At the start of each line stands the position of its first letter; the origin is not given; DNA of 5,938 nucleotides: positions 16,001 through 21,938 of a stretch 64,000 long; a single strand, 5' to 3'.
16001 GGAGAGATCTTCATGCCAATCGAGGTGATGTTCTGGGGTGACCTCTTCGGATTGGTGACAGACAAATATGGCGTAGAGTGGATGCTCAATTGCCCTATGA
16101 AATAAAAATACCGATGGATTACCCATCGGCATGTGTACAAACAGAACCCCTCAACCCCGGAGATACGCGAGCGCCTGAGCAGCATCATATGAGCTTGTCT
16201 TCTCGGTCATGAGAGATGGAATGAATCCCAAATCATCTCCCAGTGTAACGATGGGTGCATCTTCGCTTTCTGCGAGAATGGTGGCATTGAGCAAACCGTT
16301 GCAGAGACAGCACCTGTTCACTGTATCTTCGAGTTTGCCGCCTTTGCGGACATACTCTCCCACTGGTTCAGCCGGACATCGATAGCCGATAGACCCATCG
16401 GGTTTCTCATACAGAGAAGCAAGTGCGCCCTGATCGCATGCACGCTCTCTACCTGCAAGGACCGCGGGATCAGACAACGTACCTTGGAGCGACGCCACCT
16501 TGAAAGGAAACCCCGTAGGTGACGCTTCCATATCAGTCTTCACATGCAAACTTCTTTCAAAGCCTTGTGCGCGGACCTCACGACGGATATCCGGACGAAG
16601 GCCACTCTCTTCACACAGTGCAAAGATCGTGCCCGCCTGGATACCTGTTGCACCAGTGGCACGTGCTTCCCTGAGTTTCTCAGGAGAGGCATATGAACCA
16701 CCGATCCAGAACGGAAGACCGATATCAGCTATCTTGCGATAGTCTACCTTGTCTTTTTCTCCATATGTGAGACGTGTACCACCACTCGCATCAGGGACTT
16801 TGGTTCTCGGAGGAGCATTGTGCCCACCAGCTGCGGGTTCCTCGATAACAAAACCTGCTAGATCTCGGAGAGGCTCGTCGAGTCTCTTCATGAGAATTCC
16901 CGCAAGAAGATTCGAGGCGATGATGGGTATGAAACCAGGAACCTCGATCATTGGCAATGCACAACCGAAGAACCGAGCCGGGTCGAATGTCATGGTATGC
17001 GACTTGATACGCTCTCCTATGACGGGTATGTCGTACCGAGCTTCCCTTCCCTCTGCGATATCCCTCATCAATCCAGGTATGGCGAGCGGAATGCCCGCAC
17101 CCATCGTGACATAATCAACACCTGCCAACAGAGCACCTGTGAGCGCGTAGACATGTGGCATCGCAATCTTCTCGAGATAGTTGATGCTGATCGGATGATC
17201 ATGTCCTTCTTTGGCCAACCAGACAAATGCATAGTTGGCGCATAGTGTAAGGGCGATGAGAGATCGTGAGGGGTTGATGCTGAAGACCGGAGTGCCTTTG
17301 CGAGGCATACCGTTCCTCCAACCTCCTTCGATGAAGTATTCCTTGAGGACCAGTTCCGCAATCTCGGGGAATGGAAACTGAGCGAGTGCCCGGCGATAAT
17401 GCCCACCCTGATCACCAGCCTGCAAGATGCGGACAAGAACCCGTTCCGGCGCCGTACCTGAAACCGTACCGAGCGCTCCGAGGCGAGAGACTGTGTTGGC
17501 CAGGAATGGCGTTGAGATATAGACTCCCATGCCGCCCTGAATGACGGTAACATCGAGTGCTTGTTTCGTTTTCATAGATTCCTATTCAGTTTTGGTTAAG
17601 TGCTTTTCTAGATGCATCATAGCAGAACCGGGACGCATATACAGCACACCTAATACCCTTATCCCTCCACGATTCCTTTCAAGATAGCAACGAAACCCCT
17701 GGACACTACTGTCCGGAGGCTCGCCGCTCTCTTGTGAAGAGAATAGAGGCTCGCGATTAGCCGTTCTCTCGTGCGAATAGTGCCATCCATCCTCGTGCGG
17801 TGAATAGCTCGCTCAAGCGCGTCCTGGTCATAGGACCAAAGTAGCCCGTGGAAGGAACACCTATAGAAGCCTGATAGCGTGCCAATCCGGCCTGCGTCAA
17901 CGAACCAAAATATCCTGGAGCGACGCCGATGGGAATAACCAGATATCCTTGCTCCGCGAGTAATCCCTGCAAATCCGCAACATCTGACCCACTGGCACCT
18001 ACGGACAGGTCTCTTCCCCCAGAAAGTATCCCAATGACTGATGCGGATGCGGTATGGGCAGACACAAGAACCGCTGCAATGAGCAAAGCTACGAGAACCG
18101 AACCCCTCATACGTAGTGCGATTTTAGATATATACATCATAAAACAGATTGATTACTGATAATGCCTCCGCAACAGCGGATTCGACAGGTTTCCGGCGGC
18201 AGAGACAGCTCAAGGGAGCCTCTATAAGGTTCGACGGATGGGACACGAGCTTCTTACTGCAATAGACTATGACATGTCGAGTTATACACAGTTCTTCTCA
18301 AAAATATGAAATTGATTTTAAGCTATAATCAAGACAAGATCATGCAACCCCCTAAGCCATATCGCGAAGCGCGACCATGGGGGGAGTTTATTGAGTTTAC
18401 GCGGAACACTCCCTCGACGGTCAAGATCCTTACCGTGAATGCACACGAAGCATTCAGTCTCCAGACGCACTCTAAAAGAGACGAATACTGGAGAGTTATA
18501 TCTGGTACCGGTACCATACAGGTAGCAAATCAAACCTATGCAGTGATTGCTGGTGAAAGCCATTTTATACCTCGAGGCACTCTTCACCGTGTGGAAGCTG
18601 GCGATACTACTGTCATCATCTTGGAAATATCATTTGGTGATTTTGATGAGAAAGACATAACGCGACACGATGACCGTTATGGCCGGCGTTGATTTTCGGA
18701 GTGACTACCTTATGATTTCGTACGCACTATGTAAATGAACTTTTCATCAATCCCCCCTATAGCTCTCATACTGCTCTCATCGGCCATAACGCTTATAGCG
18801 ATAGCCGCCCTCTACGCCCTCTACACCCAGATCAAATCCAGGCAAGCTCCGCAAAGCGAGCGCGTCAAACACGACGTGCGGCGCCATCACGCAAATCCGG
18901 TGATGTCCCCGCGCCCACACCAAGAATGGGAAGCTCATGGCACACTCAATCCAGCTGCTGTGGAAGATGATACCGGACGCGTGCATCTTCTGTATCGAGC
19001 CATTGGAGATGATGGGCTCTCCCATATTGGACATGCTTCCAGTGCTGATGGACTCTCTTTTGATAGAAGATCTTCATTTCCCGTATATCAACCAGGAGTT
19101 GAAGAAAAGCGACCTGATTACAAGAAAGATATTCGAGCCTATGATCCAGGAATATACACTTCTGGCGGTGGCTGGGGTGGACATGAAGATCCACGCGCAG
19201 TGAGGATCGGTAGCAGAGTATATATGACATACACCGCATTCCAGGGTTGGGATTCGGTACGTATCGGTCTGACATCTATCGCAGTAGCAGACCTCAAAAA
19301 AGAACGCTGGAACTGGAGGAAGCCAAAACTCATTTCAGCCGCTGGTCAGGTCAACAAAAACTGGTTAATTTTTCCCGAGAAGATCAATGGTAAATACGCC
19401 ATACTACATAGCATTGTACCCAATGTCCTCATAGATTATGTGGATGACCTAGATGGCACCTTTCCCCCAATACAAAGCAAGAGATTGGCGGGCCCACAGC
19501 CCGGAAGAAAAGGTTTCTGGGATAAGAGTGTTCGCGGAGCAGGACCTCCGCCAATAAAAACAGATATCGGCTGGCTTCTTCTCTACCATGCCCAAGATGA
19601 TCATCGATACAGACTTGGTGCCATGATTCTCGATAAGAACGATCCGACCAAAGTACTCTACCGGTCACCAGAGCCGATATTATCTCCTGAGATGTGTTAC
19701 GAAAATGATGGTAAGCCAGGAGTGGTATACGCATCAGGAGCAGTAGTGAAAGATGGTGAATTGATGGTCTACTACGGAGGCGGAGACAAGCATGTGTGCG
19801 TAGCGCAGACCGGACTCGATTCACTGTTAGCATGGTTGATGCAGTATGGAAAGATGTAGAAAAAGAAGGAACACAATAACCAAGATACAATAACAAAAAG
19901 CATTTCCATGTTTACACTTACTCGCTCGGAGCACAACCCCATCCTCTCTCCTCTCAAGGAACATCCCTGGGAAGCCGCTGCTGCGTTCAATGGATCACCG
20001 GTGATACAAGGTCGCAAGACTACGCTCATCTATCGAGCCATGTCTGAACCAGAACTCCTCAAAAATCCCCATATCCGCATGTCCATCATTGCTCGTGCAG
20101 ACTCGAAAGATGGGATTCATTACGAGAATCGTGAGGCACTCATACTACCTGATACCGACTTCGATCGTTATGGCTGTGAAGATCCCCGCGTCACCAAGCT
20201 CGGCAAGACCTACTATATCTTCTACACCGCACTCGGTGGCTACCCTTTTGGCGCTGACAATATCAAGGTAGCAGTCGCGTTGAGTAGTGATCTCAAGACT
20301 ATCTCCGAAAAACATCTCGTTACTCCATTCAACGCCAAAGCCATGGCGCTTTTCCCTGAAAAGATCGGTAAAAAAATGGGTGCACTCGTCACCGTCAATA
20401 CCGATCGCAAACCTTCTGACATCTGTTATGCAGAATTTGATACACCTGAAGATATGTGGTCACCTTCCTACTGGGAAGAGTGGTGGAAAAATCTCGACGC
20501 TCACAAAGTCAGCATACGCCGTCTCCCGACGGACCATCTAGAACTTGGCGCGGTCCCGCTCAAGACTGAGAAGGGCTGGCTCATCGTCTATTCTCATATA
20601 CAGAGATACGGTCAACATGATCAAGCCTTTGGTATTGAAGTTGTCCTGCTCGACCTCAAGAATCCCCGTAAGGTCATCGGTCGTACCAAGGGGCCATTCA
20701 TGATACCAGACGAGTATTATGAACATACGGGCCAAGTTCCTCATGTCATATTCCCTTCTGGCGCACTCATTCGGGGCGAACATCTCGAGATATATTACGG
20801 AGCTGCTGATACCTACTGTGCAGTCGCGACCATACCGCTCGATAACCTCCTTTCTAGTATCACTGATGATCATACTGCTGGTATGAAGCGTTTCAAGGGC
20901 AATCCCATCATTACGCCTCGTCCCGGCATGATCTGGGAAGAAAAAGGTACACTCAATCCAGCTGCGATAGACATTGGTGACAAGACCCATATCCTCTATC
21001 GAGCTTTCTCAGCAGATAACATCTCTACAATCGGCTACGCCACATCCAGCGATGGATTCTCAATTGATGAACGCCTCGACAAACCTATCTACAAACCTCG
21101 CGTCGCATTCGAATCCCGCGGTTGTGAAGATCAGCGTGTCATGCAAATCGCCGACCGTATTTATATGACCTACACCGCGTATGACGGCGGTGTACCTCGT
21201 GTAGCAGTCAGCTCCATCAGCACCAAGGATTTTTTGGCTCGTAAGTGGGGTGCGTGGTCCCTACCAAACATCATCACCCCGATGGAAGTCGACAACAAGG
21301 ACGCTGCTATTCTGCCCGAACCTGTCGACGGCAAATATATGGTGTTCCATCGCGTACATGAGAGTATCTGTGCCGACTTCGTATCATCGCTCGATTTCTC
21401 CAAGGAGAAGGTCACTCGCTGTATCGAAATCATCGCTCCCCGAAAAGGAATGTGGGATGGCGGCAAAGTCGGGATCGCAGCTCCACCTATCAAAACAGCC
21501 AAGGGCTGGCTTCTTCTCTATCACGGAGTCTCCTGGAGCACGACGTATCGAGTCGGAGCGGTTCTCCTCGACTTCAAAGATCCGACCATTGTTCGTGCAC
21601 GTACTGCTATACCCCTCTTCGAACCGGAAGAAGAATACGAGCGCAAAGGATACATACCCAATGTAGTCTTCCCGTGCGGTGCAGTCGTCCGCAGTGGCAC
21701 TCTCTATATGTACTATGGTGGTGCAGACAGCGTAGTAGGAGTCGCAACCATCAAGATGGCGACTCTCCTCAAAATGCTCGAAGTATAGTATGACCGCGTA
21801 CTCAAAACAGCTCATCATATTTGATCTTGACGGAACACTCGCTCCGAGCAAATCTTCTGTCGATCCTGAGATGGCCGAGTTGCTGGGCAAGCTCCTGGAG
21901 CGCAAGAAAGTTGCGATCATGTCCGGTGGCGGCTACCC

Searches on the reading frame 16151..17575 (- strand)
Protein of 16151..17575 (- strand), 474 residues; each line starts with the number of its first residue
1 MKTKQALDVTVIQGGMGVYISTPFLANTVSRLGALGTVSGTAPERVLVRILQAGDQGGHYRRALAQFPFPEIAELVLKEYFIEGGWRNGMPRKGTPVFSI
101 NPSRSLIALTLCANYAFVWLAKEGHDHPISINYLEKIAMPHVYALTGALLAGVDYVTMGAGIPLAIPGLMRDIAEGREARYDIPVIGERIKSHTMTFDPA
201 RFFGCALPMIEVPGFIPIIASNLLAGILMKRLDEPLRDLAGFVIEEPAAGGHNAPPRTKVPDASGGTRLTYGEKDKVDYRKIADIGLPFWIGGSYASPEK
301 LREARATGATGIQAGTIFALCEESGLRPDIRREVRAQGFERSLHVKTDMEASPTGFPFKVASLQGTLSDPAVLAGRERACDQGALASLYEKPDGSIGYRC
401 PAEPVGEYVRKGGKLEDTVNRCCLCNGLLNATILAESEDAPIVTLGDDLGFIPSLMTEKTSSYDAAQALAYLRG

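Call 51: search_protein_families(library=pfam, proteins=[window:16151-17575:-], max_evalue=0.00001)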
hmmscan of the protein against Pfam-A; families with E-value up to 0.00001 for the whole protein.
window:16151-17575:- (474 aa): 1 family
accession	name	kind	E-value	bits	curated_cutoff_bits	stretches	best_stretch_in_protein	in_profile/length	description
PF03060.21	NMO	-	7.9e-09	35.8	28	0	7-40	10-42/331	Nitronate monooxygenase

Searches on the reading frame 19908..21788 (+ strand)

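Call 51: search_protein_families(library=pfam, proteins=[window:19908-21788:+], max_evalue=0.00001)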
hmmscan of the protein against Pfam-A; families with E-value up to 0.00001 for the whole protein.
window:19908-21788:+ (626 aa): 1 family
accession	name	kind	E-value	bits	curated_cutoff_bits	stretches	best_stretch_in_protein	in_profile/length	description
PF04041.19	Glyco_hydro_130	-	6.2e-99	331.4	26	2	349-625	36-319/320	beta-1,4-mannooligosaccharide phosphorylase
